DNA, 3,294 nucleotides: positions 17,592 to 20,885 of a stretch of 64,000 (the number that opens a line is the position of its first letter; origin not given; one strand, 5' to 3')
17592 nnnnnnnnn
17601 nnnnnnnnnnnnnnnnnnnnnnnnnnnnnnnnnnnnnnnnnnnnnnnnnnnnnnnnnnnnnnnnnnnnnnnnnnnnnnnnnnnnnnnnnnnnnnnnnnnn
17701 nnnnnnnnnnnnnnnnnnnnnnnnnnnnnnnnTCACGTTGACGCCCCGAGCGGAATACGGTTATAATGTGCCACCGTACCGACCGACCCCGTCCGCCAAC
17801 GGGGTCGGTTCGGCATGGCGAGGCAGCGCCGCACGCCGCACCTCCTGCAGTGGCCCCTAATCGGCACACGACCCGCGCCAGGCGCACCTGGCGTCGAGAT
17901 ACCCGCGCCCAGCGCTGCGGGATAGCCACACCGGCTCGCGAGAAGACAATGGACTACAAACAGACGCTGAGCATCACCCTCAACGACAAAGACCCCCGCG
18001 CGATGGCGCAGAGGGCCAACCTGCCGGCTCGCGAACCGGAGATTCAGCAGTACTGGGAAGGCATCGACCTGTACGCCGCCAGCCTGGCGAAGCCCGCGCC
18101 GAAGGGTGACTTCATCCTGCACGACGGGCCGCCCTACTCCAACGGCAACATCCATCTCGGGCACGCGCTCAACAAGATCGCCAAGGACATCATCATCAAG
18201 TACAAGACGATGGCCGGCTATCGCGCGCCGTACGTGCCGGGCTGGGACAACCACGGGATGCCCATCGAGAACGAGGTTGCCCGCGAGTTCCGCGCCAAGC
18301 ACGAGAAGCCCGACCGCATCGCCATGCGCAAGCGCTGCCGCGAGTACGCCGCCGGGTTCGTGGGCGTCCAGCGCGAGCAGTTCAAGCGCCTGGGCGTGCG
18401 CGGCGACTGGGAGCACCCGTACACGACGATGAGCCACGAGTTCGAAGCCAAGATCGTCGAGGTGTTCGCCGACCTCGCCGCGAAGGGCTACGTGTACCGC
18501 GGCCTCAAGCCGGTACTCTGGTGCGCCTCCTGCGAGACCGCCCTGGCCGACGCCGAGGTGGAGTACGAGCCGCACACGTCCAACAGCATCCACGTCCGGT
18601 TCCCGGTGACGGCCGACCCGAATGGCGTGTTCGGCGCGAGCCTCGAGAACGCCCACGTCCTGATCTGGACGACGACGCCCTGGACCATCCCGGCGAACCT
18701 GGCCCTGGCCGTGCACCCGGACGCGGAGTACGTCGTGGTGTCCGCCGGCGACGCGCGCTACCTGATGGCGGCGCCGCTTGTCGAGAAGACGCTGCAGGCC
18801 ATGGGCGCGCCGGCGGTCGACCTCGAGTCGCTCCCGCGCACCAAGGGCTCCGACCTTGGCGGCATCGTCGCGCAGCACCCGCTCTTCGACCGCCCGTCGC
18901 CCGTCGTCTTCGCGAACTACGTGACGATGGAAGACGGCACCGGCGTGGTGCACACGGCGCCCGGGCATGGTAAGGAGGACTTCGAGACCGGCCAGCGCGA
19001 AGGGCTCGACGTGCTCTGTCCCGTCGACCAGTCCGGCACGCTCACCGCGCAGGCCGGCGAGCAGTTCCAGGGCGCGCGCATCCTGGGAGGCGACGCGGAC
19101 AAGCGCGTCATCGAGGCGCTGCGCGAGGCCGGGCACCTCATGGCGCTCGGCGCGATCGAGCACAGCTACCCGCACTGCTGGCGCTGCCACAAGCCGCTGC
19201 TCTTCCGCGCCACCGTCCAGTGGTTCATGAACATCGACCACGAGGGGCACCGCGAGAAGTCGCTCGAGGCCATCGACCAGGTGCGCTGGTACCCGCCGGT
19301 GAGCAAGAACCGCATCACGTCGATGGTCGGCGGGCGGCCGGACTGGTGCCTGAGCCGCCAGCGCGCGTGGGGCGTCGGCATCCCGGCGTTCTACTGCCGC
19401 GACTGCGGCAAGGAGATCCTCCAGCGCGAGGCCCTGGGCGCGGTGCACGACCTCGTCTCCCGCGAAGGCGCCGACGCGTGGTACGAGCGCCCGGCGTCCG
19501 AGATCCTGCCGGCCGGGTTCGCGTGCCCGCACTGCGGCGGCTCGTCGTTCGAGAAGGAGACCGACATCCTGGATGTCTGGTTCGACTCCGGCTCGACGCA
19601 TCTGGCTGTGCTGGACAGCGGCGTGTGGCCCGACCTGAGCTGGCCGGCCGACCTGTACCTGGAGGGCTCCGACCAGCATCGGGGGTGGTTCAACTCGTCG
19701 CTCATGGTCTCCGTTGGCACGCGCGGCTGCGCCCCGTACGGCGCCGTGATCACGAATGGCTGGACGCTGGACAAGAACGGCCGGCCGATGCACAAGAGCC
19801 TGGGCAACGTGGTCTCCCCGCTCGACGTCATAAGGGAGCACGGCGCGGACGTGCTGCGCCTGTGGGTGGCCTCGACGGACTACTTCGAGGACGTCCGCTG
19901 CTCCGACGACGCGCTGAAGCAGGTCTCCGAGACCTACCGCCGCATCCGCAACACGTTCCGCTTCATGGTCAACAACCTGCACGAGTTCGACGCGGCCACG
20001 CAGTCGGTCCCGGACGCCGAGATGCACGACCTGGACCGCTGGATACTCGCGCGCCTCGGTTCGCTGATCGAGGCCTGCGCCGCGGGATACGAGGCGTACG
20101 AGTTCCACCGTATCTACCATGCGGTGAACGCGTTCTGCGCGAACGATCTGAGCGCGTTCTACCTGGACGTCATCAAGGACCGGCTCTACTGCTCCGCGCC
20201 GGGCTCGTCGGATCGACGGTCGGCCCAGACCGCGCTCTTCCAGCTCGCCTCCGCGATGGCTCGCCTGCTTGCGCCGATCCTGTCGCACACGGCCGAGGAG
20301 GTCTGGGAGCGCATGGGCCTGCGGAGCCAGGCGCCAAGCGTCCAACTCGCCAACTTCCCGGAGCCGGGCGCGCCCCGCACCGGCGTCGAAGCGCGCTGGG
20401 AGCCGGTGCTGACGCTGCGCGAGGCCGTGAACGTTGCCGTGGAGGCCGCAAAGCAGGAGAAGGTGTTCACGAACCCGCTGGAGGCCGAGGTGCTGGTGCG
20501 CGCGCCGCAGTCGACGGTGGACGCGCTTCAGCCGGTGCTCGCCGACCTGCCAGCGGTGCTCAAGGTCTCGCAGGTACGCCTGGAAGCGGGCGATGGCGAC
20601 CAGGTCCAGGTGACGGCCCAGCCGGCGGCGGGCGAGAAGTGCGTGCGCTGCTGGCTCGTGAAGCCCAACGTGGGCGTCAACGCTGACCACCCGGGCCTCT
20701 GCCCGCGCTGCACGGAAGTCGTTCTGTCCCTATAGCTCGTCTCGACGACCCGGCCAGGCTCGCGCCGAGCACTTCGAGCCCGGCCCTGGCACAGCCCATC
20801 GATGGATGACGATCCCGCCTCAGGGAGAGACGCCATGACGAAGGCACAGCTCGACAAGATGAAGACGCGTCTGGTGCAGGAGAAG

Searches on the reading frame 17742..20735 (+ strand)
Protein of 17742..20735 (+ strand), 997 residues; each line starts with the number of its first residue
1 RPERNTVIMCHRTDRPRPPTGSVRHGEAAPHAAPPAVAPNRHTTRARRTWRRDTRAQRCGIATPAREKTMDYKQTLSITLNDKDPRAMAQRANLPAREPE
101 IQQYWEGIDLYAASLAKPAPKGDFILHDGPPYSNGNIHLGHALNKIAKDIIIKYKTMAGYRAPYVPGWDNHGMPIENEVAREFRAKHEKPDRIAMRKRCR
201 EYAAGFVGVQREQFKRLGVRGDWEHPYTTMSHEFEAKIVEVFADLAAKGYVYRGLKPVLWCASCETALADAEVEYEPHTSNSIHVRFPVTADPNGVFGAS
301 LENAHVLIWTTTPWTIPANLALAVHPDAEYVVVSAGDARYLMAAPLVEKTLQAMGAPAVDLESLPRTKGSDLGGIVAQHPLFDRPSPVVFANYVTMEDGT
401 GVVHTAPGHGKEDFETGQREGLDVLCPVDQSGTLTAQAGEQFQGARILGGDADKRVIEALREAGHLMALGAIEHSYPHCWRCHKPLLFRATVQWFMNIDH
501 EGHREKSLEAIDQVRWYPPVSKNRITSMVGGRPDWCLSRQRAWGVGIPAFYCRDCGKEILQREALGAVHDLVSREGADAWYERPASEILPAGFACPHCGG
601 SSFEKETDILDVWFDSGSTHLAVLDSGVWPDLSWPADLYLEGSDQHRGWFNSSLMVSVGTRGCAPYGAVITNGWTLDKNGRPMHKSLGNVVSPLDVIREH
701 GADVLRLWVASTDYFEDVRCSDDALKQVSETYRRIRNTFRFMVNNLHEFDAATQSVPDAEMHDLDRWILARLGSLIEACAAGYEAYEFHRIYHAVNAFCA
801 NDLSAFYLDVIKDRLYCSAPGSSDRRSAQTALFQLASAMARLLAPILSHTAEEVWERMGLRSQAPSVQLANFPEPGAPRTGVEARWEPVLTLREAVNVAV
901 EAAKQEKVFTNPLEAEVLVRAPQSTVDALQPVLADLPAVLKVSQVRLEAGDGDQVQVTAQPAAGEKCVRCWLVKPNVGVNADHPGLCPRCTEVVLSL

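Call 11: search_protein_families(library=pfam, proteins=[window:17742-20735:+], max_evalue=0.001)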
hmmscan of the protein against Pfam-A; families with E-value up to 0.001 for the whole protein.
window:17742-20735:+ (997 aa): 6 families
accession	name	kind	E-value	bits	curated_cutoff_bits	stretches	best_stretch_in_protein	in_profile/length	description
PF00133.28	tRNA-synt_1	-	6e-129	430.9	22.7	1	101-720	2-413/414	tRNA synthetases class I (I, L, M and V)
PF08264.19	Anticodon_1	-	9.2e-31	107.1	25.1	1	765-917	1-146/148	Anticodon-binding domain of tRNA ligase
PF09334.17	tRNA-synt_1g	-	6.1e-22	78.4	20.1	1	131-276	8-138/391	tRNA synthetases class I (M)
PF06827.20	zf-FPG_IleRS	-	3.6e-08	33.5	21.3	1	964-992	1-29/30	Zinc finger found in FPG and IleRS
PF01406.26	tRNA-synt_1e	-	5.2e-08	33.1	27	0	677-728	248-299/301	tRNA synthetases class I (C) catalytic domain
PF13603.12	tRNA-synt_1_2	-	1.3e-06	28.5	25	1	373-426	85-138/185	Leucyl-tRNA synthetase, editing domain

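Call 63: find_homologous_proteins(query=window:17766-20735:+, max_evalue=1e-100)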
Query window:17766-20735:+ (989 aa): 7999 proteins with E <= 1e-100 among 8000 candidates; the best 120 are listed.
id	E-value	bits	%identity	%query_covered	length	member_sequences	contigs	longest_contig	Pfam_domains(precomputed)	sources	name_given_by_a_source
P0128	0.0e+0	1807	81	94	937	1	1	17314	PF09334.18,PF01406.26,PF08264.20,PF13603.13,PF00133.29,PF06827.21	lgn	-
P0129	0.0e+0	1496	68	94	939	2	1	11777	PF09334.18,PF01406.26,PF08264.20,PF13603.13,PF00133.29,PF06827.21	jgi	jgi:isoleucyl-tRNA synthetase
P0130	0.0e+0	1493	68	94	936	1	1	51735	PF09334.18,PF01406.26,PF08264.20,PF13603.13,PF00133.29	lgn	-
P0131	0.0e+0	1483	68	94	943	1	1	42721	PF09334.18,PF01406.26,PF08264.20,PF13603.13,PF00133.29,PF06827.21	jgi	jgi:isoleucyl-tRNA synthetase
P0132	0.0e+0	1480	67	94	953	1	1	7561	PF09334.18,PF08264.20,PF13603.13,PF00133.29,PF06827.21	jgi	jgi:isoleucyl-tRNA synthetase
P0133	0.0e+0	1480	67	94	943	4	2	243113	PF09334.18,PF01406.26,PF08264.20,PF13603.13,PF00133.29,PF06827.21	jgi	jgi:isoleucyl-tRNA synthetase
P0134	0.0e+0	1480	67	94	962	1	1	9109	PF09334.18,PF01406.26,PF08264.20,PF13603.13,PF00133.29,PF06827.21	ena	-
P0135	0.0e+0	1479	68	94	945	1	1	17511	PF09334.18,PF01406.26,PF08264.20,PF13603.13,PF00133.29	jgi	jgi:isoleucyl-tRNA synthetase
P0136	0.0e+0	1476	68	94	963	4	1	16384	PF09334.18,PF01406.26,PF08264.20,PF13603.13,PF00133.29,PF06827.21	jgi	jgi:isoleucyl-tRNA synthetase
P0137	0.0e+0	1476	68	94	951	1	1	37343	PF09334.18,PF01406.26,PF08264.20,PF13603.13,PF00133.29,PF06827.21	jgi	jgi:isoleucyl-tRNA synthetase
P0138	0.0e+0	1475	68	94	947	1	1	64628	PF09334.18,PF01406.26,PF08264.20,PF13603.13,PF00133.29,PF06827.21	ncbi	-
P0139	0.0e+0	1474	67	94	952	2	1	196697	PF09334.18,PF01406.26,PF08264.20,PF13603.13,PF00133.29,PF06827.21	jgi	-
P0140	0.0e+0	1474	67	94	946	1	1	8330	PF09334.18,PF01406.26,PF08264.20,PF13603.13,PF00133.29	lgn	-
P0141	0.0e+0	1471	68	94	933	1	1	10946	PF09334.18,PF01406.26,PF08264.20,PF13603.13,PF00133.29,PF06827.21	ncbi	-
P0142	0.0e+0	1470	67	94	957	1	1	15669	PF09334.18,PF01406.26,PF08264.20,PF13603.13,PF00133.29,PF06827.21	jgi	jgi:isoleucyl-tRNA synthetase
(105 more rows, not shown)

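Call 69: find_encoding_contigs(protein=P0128, flank=10000, max_places=3)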
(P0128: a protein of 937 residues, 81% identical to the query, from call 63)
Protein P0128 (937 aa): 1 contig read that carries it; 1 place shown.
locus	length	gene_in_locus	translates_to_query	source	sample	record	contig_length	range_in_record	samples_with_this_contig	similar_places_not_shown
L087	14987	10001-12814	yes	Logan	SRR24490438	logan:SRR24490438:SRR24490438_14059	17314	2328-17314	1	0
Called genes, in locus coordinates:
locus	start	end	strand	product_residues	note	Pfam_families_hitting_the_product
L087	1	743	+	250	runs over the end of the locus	PF07978:NIPSNAP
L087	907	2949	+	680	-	PF20581:DUF6785, PF20580:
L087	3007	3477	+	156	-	PF00892:EamA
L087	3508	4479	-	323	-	PF05448:AXE1, PF01738:DLH, PF20434:BD-FAE (faint), PF00561:Abhydrolase_1 (weak), PF12146:Hydrolase_4 (faint), PF00326:Peptidase_S9 (faint), PF08840:BAAT_C (weak)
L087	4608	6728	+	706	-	PF03632:Glyco_hydro_65m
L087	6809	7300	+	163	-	PF13508:Acetyltransf_7 (weak)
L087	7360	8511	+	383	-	-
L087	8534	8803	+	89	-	-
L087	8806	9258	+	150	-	PF13527:Acetyltransf_9, PF00583:Acetyltransf_1, PF13673:Acetyltransf_10, PF21926:FeeM (faint), PF13508:Acetyltransf_7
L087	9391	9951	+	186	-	-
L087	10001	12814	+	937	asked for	PF00133:tRNA-synt_1, PF09334:tRNA-synt_1g, PF01406:tRNA-synt_1e (faint), PF13603:tRNA-synt_1_2 (weak), PF08264:Anticodon_1, PF06827:zf-FPG_IleRS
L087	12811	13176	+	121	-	PF01258:zf-dskA_traR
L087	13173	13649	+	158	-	PF01252:Peptidase_A8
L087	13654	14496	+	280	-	PF01790:LGT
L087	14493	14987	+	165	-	?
